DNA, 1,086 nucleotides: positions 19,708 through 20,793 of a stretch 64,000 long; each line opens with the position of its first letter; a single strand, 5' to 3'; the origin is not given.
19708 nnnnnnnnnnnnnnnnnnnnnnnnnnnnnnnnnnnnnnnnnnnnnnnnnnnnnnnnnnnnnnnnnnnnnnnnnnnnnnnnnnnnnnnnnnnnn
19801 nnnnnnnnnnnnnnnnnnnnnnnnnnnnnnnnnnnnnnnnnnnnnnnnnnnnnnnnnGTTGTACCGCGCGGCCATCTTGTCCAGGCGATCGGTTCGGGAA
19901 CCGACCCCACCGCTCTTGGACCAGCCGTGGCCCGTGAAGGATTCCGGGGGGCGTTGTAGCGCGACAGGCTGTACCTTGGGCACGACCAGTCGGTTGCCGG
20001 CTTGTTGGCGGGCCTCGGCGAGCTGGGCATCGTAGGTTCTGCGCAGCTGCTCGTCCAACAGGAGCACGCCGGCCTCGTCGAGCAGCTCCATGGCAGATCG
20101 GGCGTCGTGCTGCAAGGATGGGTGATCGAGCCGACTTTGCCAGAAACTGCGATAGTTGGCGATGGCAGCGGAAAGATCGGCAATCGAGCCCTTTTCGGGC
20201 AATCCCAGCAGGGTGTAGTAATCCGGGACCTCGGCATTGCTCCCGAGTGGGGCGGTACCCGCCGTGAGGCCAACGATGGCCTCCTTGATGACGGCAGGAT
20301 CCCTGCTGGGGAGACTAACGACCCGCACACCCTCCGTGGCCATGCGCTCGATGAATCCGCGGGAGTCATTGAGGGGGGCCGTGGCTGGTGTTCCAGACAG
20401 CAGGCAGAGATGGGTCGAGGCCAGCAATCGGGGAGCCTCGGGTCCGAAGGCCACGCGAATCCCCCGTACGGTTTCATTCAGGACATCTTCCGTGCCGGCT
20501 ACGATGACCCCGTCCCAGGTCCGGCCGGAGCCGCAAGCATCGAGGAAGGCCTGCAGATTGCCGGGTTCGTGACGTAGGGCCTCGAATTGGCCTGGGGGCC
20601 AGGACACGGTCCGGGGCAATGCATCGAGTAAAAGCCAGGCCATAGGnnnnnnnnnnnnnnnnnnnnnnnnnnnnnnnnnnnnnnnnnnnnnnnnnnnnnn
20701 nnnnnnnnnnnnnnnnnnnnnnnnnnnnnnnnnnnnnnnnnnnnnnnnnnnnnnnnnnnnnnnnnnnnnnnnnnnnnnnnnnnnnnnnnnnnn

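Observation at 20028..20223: Degenerate J-domain-like modules (HPD lost) recur in three different proteins of the cluster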

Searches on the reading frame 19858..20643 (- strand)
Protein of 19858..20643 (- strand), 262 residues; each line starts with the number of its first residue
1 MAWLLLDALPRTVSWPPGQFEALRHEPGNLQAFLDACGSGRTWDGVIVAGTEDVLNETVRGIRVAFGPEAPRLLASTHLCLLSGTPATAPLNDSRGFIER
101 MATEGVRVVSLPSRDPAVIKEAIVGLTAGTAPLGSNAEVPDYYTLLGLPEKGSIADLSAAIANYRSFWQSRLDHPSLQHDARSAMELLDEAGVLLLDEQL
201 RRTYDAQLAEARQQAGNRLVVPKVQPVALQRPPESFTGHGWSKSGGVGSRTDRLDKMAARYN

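Call 39: predict_structure(alignment_id=A3)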
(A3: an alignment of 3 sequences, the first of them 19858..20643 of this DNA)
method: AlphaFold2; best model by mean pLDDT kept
length: 262 residues; sequences in the alignment: 3
mean_pLDDT: 67.8   pTM: 0.52
mean pLDDT of the five models: 67.8, 62.3, 58.2, 52.5, 51.2
residues with pLDDT >= 90: 22; 70-90: 128; 50-70: 48; < 50: 64
segments of 3 or more residues with pLDDT < 50: 86-92, 130-138, 215-262
pLDDT, mean of each block of 10 residues (from residue 1): 86 86 88 90 84 87 86 77 58 59 67 78 67 43 64 78 80 70 76 88 80 47 33 32 29 34 33
secondary structure, 60 per line:
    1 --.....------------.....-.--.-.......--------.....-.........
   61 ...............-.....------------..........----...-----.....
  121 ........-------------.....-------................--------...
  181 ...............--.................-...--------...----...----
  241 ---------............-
elements in order: E3-7 E20-24 H31-37 E46-50 H52-75 E77-81 H94-103 E108-110 H116-128 H142-146 H154-169 H178-195 H198-214 H250-261

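Call 41: search_protein_representatives(alignment_id=A3)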
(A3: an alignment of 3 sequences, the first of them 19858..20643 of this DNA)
Query: 3 sequences, 262 profile positions. Proteins with E-value up to 0.001 (for the whole library): 72; up to 1e-10: 3; up to 1e-30: 1. The best 72 are listed.
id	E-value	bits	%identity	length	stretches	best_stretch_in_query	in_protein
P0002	2.8e-162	555.0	-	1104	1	1-262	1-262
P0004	2.5e-11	60.2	-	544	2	7-207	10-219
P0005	8.7e-11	58.4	-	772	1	2-252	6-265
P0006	8.1e-10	55.2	-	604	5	137-210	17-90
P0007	7.8e-08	48.7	-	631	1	3-212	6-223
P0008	1.7e-07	47.6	-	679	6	141-206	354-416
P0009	4.8e-07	46.1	-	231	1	3-202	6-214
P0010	1.2e-06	44.8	-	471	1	141-217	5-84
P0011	3.4e-06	43.3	-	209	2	118-210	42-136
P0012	5.4e-06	42.7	-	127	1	137-238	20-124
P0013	6.0e-06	42.5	-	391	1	137-215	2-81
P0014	6.6e-06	42.4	-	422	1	139-208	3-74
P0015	9.7e-06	41.9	-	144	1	142-213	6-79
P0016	1.2e-05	41.6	-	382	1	137-231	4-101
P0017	1.4e-05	41.3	-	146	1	141-213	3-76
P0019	3.0e-05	40.3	-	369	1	138-210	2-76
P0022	5.7e-05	39.3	-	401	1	141-210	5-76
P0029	1.1e-04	38.4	-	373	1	136-212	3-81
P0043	3.2e-04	36.9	-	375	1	138-210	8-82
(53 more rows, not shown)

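Call 43: fold_search(model_id=the predicted structure, library=pdb)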
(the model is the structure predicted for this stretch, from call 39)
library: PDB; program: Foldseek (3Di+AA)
matches with E <= 10: 1100; with E <= 0.001: 0
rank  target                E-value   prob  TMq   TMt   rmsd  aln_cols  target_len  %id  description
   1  6jmg_A                7.6e-03  0.84  0.28  0.27  15.2       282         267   10  Crystal structure of xRbj (released 2020-03-11)
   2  6jmg_B                1.0e-02  0.80  0.27  0.27  13.3       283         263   10  Crystal structure of xRbj (released 2020-03-11)
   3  4j7z_C                2.7e-02  1.00  0.22  0.54   2.2        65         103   25  Thermus thermophilus DNAJ J- and G/F-DOMAINS (released 2013-07-31)
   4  2dn9_MODEL_1_A        2.7e-02  1.00  0.22  0.67   4.0        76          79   32  Solution structure of J-domain from the DnaJ homolog, human Tid1 protein (released 2006-10-25)
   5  4j7z_A                2.9e-02  1.00  0.21  0.53   9.0        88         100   24  Thermus thermophilus DNAJ J- and G/F-DOMAINS (released 2013-07-31)
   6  4j7z_D                2.9e-02  0.99  0.22  0.52  12.3       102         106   20  Thermus thermophilus DNAJ J- and G/F-DOMAINS (released 2013-07-31)
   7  4j80_A                3.1e-02  1.00  0.20  0.19   3.7        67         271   27  Thermus thermophilus DnaJ (released 2013-07-31)
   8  2dmx_MODEL_1_A        3.1e-02  1.00  0.24  0.63  13.2       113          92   20  Solution structure of the J domain of DnaJ homolog subfamily B member 8 (released 2006-10-24)
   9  9dvi_C                5.2e-02  1.00  0.23  0.23   2.2        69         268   23  Hetero-hexameric Hsp70-Hsp40-DafA complex (released 2025-10-22)
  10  9dyv_MODEL_1_A        5.5e-02  1.00  0.21  0.44   3.0        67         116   27  Assembly and functional mechanisms of the Hsp70-Hsp40 chaperone machinery (released 2025-10-22)
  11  3zjc_F                6.2e-02  0.47  0.25  0.25  16.3       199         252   12  Crystal structure of GMPPNP-bound human GIMAP7 L100Q variant (released 2013-03-13)
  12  3ucs_C                6.5e-02  1.00  0.23  0.74   3.4        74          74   27  Crystal structure of the complex between CBPA J-domain and CBPM (released 2013-07-03)
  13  4j7z_E                6.5e-02  1.00  0.20  0.51   3.8        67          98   28  Thermus thermophilus DNAJ J- and G/F-DOMAINS (released 2013-07-31)
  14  6rzy_A                6.9e-02  1.00  0.24  0.83   1.4        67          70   30  Plasmodium falciparum PFA0660w Hsp40 co-chaperone J-domain (released 2019-10-02)
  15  5vso_MODEL_1_A        6.9e-02  1.00  0.22  0.71   2.9        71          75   20  NMR structure of Ydj1 J-domain, a cytosolic Hsp40 from Saccharomyces cerevisiae (released 2017-11-01)
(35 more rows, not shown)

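Call 45: search_protein_families(library=pfam, alignment_id=A4, max_evalue=0.001)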
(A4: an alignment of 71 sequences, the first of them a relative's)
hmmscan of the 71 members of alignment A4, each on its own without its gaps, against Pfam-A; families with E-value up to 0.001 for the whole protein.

A. member 1, P0004 (544 aa): 1 family
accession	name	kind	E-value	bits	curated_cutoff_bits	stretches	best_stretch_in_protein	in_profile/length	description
PF00226.36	DnaJ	-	0.00073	20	27.8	0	153-217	1-63/63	DnaJ domain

B. families by the number of members that match (of 71 scanned): 43 families (the first 25 are shown)
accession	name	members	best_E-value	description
PF00226.36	DnaJ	62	1.2e-121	DnaJ domain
PF07719.23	TPR_2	21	5.6e-16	Tetratricopeptide repeat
PF13428.12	TPR_14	20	1.2e-14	Tetratricopeptide repeat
PF13431.12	TPR_17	20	3e-13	Tetratricopeptide repeat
PF14559.12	TPR_19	19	4.2e-13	Tetratricopeptide repeat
PF13414.12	TPR_11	19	3.2e-12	TPR repeat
PF13432.12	TPR_16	17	3.8e-16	Tetratricopeptide repeat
PF00515.34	TPR_1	15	2.2e-14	Tetratricopeptide repeat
PF23914.1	TPR_CcmH_CycH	15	1.6e-12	Cytochrome c-type biogenesis protein H TPR domain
PF12895.13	ANAPC3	13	9.8e-08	Anaphase-promoting complex, cyclosome, subunit 3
PF13181.12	TPR_8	12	1.7e-12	Tetratricopeptide repeat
PF13371.12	TPR_9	12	6.5e-10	Tetratricopeptide repeat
PF13424.12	TPR_12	9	2.5e-09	Tetratricopeptide repeat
PF12773.13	DZR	7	6.1e-11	Double zinc ribbon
PF13240.11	Zn_Ribbon_1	7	6.1e-11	zinc-ribbon domain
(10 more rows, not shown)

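Call 50: find_encoding_contigs(protein=P0005, flank=10000, max_places=3)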
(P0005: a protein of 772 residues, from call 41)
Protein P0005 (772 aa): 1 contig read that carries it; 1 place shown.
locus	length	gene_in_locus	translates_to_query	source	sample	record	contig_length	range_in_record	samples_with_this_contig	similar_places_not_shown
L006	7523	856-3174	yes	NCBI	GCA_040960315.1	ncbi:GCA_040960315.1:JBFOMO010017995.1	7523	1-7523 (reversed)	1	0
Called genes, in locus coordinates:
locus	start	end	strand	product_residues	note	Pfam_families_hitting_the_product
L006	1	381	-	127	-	?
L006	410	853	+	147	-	-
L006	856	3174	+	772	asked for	PF00226:DnaJ (faint)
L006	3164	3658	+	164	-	PF13302:Acetyltransf_3, PF13527:Acetyltransf_9 (weak), PF13673:Acetyltransf_10, PF00583:Acetyltransf_1, PF13508:Acetyltransf_7, PF08445:FR47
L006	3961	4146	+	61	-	-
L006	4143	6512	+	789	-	-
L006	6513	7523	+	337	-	?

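Call 51: find_encoding_contigs(protein=P0004, flank=10000, max_places=3)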
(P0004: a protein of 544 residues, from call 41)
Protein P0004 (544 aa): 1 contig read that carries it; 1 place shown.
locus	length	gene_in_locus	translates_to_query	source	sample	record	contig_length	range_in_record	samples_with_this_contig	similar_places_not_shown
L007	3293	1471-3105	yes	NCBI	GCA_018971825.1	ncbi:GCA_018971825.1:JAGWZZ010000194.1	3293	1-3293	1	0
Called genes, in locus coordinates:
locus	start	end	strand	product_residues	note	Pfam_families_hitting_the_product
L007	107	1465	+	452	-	-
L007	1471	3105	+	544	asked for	-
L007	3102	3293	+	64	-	?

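Call 52: list_cluster_members(proteins=[P0004, P0005, P0007, P0009, P0010, P0014, P0016, P0019, P0022, P0013])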
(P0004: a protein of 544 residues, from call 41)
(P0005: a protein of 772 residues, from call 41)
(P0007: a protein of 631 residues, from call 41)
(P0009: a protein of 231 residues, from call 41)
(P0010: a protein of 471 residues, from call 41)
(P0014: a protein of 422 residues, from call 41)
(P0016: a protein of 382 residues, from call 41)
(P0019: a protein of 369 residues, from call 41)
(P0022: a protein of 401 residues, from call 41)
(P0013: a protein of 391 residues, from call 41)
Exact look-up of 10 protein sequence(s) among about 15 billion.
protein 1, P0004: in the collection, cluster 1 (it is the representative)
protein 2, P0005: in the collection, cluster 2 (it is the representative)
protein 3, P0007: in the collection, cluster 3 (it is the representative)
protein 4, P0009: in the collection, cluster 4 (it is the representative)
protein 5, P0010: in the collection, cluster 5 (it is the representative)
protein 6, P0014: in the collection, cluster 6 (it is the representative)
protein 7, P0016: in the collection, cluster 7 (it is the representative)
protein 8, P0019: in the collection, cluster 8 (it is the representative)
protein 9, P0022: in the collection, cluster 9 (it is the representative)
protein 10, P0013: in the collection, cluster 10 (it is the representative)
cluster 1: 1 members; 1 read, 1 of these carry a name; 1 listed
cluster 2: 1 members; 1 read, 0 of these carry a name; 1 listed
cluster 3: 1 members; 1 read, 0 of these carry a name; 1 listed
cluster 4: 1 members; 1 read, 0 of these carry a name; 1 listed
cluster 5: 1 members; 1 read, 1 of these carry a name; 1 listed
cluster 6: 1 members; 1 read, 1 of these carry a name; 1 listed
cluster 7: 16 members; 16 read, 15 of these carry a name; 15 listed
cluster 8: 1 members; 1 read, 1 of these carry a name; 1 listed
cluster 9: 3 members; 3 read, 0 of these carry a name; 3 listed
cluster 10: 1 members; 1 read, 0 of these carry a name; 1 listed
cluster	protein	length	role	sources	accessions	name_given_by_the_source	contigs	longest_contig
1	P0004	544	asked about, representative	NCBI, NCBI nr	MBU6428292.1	MAG: hypothetical protein KGR26_04730 [Cyanobacteria bacterium REEB65] | hypothetical protein [Cyanobacteria bacterium REEB65]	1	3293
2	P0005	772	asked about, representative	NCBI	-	-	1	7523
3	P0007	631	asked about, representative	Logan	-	-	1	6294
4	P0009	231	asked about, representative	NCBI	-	-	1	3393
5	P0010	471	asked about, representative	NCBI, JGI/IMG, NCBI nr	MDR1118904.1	MAG: hypothetical protein LBL01_06370 [Bifidobacteriaceae bacterium] | curved DNA-binding protein CbpA | hypothetical protein [Bifidobacteriaceae bacterium]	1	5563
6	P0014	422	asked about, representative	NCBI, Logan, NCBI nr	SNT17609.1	DnaJ domain-containing protein [Micrococcales bacterium KH10]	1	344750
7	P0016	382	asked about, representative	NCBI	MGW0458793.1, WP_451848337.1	tetratricopeptide repeat protein [Streptomyces tendae]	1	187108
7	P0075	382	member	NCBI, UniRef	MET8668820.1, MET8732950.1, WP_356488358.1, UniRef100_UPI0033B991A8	tetratricopeptide repeat protein [Streptomyces tendae] | tetratricopeptide repeat protein n=1 Tax=Streptomyces tendae TaxID=1932 ...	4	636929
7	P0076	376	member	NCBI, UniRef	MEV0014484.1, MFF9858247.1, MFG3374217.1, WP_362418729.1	J domain-containing protein [Streptomyces tendae] | J domain-containing protein n=1 Tax=Streptomyces tendae TaxID=1932 RepID=UPI003438AAB3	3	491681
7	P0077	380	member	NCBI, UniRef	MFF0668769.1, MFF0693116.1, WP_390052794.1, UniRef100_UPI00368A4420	tetratricopeptide repeat protein [Streptomyces tendae] | J domain-containing protein n=1 Tax=Streptomyces tendae TaxID=1932 RepID=UPI00368A4420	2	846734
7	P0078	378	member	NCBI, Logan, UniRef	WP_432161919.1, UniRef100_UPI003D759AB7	tetratricopeptide repeat protein [Streptomyces tendae] | tetratricopeptide repeat protein n=1 Tax=Streptomyces tendae TaxID=1932 ...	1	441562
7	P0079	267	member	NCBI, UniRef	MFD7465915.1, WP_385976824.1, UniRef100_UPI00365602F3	tetratricopeptide repeat protein [Streptomyces tendae] | tetratricopeptide repeat protein n=1 Tax=Streptomyces tendae TaxID=1932 ...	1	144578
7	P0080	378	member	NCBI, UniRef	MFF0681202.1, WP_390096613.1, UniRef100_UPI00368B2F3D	tetratricopeptide repeat protein [Streptomyces tendae] | tetratricopeptide repeat protein n=1 Tax=Streptomyces tendae TaxID=1932 ...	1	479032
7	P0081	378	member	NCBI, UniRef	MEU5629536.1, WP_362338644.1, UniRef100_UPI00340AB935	tetratricopeptide repeat protein [Streptomyces tendae] | tetratricopeptide repeat protein n=1 Tax=Streptomyces tendae TaxID=1932 ...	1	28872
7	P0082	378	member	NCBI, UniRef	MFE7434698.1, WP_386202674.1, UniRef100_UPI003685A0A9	tetratricopeptide repeat protein [Streptomyces tendae] | J domain-containing protein n=1 Tax=Streptomyces tendae TaxID=1932 RepID=UPI003685A0A9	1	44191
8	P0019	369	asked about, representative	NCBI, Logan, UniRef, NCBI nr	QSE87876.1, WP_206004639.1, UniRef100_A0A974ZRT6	tetratricopeptide repeat protein (plasmid) [Rhodococcus pseudokoreensis] | Tetratricopeptide repeat protein n=1 Tax=Rhodococcus pseudokoreensis TaxID=2811421 ... | tetratricopeptide repeat protein [Rhodococcus pseudokoreensis]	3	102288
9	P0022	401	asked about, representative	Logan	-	-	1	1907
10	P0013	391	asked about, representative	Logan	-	-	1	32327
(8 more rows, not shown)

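Call 53: find_encoding_contigs(protein=P0016, flank=7000, max_places=2)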
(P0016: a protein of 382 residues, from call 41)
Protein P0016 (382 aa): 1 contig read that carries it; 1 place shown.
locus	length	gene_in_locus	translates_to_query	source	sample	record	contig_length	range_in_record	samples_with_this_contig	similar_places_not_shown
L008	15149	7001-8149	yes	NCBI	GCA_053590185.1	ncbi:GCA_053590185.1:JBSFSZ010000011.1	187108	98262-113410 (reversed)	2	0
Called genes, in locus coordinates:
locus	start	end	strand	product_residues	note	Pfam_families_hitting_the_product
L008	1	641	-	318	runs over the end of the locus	PF08279:HTH_11, PF19187:HTH_PafC (weak), PF13280:WYL, PF25583:WCX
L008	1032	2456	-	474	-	PF00652:Ricin_B_lectin, PF14200:RicinB_lectin_2, PF03664:Glyco_hydro_62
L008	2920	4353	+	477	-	PF00331:Glyco_hydro_10, PF00652:Ricin_B_lectin, PF14200:RicinB_lectin_2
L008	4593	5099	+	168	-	PF04978:MST, PF12867:DinB_2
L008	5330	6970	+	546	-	PF00012:HSP70, PF06723:MreB_Mbl (faint), PF00012:HSP70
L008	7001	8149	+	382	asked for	PF13428:TPR_14 (faint), PF13414:TPR_11 (faint), PF13432:TPR_16 (weak), PF14559:TPR_19, PF23914:TPR_CcmH_CycH (weak), PF00515:TPR_1 (weak), PF07719:TPR_2 (weak), PF12895:ANAPC3 (weak), +3 more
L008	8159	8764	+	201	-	PF01025:GrpE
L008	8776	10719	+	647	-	PF00656:Peptidase_C14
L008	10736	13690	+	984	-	PF12770:CHAT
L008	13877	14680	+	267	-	PF00561:Abhydrolase_1, PF12146:Hydrolase_4, PF12697:Abhydrolase_6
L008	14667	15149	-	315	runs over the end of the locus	-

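Call 54: find_encoding_contigs(protein=P0019, flank=7000, max_places=2)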
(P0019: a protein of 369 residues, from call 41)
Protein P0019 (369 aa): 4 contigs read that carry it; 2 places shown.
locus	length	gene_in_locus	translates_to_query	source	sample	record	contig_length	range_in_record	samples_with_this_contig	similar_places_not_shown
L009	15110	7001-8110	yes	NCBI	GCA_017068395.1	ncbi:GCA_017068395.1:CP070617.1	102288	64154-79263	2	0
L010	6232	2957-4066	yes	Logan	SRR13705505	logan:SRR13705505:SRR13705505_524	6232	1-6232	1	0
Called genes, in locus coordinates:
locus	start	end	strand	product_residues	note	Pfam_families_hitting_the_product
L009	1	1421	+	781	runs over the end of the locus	PF06527:TniQ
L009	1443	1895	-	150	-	-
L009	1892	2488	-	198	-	-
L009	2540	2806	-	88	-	-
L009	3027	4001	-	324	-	PF00239:Resolvase, PF02796:HTH_7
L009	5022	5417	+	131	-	-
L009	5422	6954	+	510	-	PF00012:HSP70, PF06723:MreB_Mbl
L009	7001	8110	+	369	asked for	PF00226:DnaJ, PF12895:ANAPC3 (faint), PF13428:TPR_14 (faint), PF13432:TPR_16 (faint), PF14559:TPR_19 (faint), PF13414:TPR_11 (faint), PF13431:TPR_17 (faint), PF07719:TPR_2 (weak), +2 more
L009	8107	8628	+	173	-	PF01025:GrpE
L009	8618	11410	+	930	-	PF01580:FtsK_SpoIIIE, PF13401:AAA_22 (weak)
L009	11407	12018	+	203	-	-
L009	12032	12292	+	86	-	-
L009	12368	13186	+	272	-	-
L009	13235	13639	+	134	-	-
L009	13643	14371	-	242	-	-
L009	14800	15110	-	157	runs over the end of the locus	-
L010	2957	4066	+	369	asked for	PF00226:DnaJ, PF12895:ANAPC3 (faint), PF13428:TPR_14 (faint), PF13432:TPR_16 (faint), PF14559:TPR_19 (faint), PF13414:TPR_11 (faint), PF13431:TPR_17 (faint), PF07719:TPR_2 (weak), +2 more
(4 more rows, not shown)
